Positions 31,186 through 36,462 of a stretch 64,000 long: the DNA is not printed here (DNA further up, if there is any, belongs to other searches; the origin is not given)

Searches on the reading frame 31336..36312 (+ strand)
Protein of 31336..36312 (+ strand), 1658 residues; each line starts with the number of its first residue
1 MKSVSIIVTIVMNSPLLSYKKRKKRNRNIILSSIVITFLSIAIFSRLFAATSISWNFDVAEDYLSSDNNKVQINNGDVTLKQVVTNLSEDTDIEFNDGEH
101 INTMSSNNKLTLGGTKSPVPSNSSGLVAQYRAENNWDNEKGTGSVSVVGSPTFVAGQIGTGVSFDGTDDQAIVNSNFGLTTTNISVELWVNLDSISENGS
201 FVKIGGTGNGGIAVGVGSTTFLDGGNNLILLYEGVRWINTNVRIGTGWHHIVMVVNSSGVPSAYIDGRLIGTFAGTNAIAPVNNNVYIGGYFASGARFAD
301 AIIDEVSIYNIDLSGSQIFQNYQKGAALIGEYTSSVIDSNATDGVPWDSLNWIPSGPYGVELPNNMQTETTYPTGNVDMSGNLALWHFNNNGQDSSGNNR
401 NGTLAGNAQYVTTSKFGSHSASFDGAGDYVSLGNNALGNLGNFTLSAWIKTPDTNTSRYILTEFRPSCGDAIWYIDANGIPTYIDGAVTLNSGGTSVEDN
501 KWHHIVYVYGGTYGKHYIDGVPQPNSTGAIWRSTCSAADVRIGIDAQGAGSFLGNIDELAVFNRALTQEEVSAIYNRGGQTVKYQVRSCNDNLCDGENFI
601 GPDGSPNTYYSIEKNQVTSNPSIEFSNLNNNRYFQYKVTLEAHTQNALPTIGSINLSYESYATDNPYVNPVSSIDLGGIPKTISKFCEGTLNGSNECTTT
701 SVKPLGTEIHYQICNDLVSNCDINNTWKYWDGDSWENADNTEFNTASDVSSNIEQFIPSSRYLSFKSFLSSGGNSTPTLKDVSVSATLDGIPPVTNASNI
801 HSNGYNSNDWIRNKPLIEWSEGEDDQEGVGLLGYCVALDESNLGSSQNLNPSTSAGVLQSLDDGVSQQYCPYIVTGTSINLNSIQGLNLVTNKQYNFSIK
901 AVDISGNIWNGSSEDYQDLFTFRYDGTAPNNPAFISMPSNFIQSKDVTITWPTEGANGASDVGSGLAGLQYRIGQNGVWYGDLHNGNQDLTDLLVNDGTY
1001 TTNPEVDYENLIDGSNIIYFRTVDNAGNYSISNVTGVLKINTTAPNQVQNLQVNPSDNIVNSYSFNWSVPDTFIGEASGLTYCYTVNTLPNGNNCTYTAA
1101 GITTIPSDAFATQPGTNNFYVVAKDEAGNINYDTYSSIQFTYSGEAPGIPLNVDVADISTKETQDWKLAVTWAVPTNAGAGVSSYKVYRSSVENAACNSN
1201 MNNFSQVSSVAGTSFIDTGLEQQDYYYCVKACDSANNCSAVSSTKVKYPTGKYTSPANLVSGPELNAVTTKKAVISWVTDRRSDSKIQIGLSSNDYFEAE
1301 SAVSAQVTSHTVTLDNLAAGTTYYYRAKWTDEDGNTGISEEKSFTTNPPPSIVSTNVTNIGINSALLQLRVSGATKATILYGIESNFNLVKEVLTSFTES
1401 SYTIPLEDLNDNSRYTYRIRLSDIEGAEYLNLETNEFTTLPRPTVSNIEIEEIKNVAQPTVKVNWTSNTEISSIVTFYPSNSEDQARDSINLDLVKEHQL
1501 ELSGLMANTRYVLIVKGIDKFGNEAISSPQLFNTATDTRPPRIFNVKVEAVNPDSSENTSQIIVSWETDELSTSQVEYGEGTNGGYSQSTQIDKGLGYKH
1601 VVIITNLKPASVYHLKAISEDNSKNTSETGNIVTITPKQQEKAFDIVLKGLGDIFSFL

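Call 29: search_protein_families(library=pfam, proteins=[window:31336-36312:+], max_evalue=0.001)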
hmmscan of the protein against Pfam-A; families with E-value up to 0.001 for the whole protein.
window:31336-36312:+ (1658 aa): 5 families
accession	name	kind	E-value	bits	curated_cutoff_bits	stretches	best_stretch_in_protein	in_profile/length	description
PF13385.13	Laminin_G_3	-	6e-43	147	27.6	2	424-572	1-151/151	Concanavalin A-like lectin/glucanases superfamily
PF16656.11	Pur_ac_phosph_N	-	3.5e-21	76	30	2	1266-1346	9-93/93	Purple acid Phosphatase, N-terminal domain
PF00041.27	fn3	-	8e-09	36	25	0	1453-1529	8-80/84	Fibronectin type III domain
PF25788.1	Ig_Rha78A_N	-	0.00039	21.1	27.4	0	1270-1346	17-101/105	Rha78A-like, N-terminal immunoglobulin domain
PF16655.11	PhoD_N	-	0.00057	20.8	30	0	1304-1333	53-82/90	PhoD-like phosphatase, N-terminal domain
